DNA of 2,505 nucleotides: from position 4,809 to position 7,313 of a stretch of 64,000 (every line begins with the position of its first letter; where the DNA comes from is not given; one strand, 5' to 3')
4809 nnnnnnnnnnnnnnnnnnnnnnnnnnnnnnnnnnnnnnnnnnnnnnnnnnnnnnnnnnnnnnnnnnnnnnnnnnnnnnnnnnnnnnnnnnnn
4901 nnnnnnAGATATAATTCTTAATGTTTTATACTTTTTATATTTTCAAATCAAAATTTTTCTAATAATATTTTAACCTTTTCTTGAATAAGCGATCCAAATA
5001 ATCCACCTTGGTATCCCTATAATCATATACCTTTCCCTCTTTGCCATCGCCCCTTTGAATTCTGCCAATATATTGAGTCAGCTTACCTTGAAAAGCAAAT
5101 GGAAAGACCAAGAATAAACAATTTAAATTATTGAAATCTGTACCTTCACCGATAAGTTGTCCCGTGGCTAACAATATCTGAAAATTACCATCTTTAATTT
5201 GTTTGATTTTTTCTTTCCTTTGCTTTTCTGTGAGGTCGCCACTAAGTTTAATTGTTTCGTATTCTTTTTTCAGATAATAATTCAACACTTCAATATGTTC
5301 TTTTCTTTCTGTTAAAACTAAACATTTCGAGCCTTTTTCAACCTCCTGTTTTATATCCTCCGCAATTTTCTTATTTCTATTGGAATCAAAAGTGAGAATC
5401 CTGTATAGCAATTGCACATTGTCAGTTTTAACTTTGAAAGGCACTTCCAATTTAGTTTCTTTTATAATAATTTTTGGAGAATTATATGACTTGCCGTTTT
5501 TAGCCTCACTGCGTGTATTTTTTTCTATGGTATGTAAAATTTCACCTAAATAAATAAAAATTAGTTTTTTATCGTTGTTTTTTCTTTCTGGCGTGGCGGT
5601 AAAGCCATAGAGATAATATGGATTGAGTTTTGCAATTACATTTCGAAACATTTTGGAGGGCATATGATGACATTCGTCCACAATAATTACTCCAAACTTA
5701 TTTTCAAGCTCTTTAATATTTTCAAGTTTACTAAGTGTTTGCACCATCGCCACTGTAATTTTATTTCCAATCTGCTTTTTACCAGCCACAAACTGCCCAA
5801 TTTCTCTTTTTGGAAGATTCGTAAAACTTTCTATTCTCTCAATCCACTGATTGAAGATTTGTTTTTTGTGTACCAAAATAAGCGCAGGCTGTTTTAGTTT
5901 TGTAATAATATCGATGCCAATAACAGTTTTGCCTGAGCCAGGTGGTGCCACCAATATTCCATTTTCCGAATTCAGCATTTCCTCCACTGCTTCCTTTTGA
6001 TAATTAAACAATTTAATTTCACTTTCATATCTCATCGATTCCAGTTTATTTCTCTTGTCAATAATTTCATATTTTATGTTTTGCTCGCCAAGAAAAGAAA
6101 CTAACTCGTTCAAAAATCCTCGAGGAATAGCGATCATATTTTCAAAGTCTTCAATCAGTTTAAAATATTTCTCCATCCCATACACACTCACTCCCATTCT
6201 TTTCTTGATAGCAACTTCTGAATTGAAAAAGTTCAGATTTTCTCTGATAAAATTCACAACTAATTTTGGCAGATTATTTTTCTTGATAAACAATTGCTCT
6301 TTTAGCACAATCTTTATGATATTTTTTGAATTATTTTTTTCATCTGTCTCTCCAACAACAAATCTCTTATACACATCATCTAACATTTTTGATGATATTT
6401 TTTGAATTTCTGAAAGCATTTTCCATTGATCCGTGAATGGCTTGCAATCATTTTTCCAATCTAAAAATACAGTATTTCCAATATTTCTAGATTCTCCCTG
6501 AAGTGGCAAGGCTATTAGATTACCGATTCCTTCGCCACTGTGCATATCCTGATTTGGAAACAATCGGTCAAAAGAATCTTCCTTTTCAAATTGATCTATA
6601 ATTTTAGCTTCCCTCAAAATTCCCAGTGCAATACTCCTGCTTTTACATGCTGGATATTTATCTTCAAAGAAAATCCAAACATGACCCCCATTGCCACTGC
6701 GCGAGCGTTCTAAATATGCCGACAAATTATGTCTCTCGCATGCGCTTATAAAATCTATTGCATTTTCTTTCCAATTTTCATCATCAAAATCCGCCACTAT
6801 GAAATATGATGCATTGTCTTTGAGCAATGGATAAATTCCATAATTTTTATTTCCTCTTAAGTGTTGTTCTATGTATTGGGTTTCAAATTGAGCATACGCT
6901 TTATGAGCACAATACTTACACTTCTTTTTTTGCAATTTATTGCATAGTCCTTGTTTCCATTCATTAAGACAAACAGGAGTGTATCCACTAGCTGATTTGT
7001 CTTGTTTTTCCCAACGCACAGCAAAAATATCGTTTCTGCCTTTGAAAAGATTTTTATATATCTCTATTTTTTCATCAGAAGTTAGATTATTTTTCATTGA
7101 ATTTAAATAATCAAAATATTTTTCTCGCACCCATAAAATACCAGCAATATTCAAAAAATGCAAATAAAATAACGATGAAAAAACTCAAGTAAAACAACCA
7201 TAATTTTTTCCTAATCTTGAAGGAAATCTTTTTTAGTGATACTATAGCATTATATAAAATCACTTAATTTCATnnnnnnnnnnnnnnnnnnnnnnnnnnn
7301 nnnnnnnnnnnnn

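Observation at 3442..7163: Four-gene operon headed by a PrimPol(AEP)-SF2 helicase fusion and ending in a NUDIX hydrolase: candidate uncharacterised system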

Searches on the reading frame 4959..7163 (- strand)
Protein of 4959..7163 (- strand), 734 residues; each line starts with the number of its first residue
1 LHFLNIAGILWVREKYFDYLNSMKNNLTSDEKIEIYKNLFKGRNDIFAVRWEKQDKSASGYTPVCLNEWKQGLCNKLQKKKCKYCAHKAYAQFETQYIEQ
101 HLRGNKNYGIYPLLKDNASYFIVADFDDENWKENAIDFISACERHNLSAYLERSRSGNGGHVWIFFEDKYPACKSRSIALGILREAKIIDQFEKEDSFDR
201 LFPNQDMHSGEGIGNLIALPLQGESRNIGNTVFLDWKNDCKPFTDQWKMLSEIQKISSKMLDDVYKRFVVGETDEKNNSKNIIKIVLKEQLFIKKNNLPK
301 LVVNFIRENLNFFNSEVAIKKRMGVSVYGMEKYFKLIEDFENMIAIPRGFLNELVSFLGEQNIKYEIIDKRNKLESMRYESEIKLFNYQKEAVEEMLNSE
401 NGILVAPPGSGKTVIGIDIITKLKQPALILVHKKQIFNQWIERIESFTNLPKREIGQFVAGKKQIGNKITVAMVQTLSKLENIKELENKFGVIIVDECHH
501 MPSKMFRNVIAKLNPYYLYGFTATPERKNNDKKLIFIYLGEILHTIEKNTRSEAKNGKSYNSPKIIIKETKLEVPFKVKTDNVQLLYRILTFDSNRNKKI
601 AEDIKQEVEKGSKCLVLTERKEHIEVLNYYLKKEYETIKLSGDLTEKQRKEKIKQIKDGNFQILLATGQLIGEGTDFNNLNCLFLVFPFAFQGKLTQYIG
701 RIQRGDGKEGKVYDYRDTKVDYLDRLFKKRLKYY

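Call 3: search_protein_families(library=pfam, proteins=[window:4959-7163:-], max_evalue=0.1)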
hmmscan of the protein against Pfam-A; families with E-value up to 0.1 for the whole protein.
window:4959-7163:- (734 aa): 12 families
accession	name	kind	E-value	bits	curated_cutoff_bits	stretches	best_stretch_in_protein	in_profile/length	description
PF22548.2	AEP-TOTE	-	2.9e-88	295.8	27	1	31-263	1-229/230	TOTE conflict system, Archaeo-Eukaryotic Primase domain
PF04851.21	ResIII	-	7.4e-34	117.5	22.5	1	383-527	2-164/164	Type III restriction enzyme, res subunit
PF00270.35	DEAD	-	4.1e-15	56.3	26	1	388-529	3-163/167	DEAD/DEAH box helicase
PF00271.37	Helicase_C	-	2.3e-13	50.8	23.5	1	604-704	6-108/110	Helicase conserved C-terminal domain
PF18766.7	SWI2_SNF2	-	4.8e-07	30.1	26.7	1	392-545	9-173/221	SWI2/SNF2 ATPase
PF13245.12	AAA_19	-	0.00011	22.9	25.1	1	389-508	1-109/134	AAA domain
PF00176.29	SNF2-rel_dom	-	0.00016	21.3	24.9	1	388-525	1-163/290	SNF2-related domain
PF09848.15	SLFN-g3_helicase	-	0.00026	20.8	24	1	408-503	10-93/354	Schlafen group 3, DNA/RNA helicase domain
PF13401.12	AAA_22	-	0.0004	21.1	27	1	401-514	7-109/130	AAA domain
PF13086.12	AAA_11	-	0.0014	18.9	27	1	387-424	4-43/257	AAA domain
PF13604.12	AAA_30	-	0.0043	17.3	27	1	387-509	4-108/191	AAA domain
PF00004.35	AAA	-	0.034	15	21.2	0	403-505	2-73/131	ATPase family associated with various cellular activities (AAA)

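Call 4: search_protein_families(library=padloc, proteins=[window:4959-7163:-], max_evalue=0.1)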
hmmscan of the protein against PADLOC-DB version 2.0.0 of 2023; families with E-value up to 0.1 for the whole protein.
window:4959-7163:- (734 aa): 14 families
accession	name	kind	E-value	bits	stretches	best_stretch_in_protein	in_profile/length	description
PDLC01465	PrimPol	-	1.4e-71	239.3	1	25-301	15-272/276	"CAS-I,CAS-II,CAS-III,CAS-IV,CAS-V,CAS-VI; associated"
PDLC01101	PrimPol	-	1.7e-19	67.9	1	93-268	164-335/490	adaptation polymerase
PDLC03659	mREase_IV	-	4.1e-15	52.7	1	395-708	235-557/945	Type IV methyl-directed restriction enzyme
PDLC02704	PbeA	-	8.6e-15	52.2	1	372-643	242-539/682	PbeA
PDLC02703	PbeA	-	2.5e-09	34.3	1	373-544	235-425/626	PbeA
PDLC01765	Cas3c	-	7.6e-06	23.1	1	491-713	294-474/612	-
PDLC01323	Cas3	-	1.3e-05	23.1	1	489-702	116-293/294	CAS-I-D; effector_G3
PDLC01770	Cas3g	-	8.1e-05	19.3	1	581-707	230-343/733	-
PDLC01439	typeIV_DinG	-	9.2e-05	19.3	1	393-449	27-85/575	CAS-IV-A; associated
PDLC02705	PbeA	-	0.00087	15.5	1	492-549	377-435/691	PbeA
PDLC01761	Cas3b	-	0.0012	15.6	0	593-667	429-501/705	-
PDLC02573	DrmA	-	0.0017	14.4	1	641-707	775-840/1018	DrmA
PDLC02503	BrxHI|BrxHII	-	0.0092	12.3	0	597-670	235-308/698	BrxHI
PDLC04173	GajB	-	0.01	12.8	1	394-432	4-44/471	-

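Call 5: search_protein_families(library=ncbifam, proteins=[window:4959-7163:-], max_evalue=0.1)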
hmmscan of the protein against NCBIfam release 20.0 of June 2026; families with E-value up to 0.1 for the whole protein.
window:4959-7163:- (734 aa): 23 families
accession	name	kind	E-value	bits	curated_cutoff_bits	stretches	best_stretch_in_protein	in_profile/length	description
NF045503.1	repair_heli_XPB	equivalog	1.2e-28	100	610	1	377-665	176-468/548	DNA repair helicase XPB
NF040561.1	PrimPol_Msp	equivalog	8e-24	84.1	200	2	93-276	159-353/515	CRISPR-associated primase-polymerase type A1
NF053632.1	heli_RadD_YejH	equivalog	1.2e-16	60.1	720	1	384-624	2-263/573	DNA repair helicase RadD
TIGR00603.1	rad25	subfamily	6.5e-15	54.4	328.7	1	379-530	252-418/734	DNA repair helicase rad25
TIGR04095.1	dnd_restrict_1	equivalog_domain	1.6e-11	43.9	600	1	381-574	5-219/451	DNA phosphorothioation system restriction enzyme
NF003673.1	PRK05298.1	equivalog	1.9e-10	39.8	743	2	598-718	430-553/653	excinuclease ABC subunit UvrB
TIGR00631.1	uvrb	equivalog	7.2e-09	34.4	750.1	2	391-459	16-87/658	excinuclease ABC subunit UvrB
TIGR01448.2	helicase_RecD2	equivalog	7.2e-07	27.7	500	1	245-424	173-356/713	SF1B family DNA helicase RecD2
NF008394.0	PRK11192.1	equivalog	7.8e-07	28.3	507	1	604-705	242-338/441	ATP-dependent RNA helicase SrmB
NF053631.1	RNA_helic_CshA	equivalog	1.5e-06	27.4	646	1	607-713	233-338/434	degradosome RNA helicase CshA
TIGR04121.1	DEXH_lig_assoc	equivalog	2.1e-06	25.7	850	1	383-414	12-43/804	ligase-associated DNA damage response DEXH box helicase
NF008744.0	PRK11776.1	equivalog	7.1e-06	24.8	524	1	573-705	205-336/460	ATP-dependent RNA helicase DbpA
NF002340.1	PRK01297.1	equivalog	1.1e-05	24.4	564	1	581-705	222-340/372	ATP-dependent RNA helicase RhlB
NF003419.0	PRK04837.1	equivalog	0.00043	19.1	588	1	590-705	235-347/424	ATP-dependent RNA helicase RhlB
NF004069.0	PRK05580.2-1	equivalog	0.00052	18.6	767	1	370-447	97-177/612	primosomal protein N'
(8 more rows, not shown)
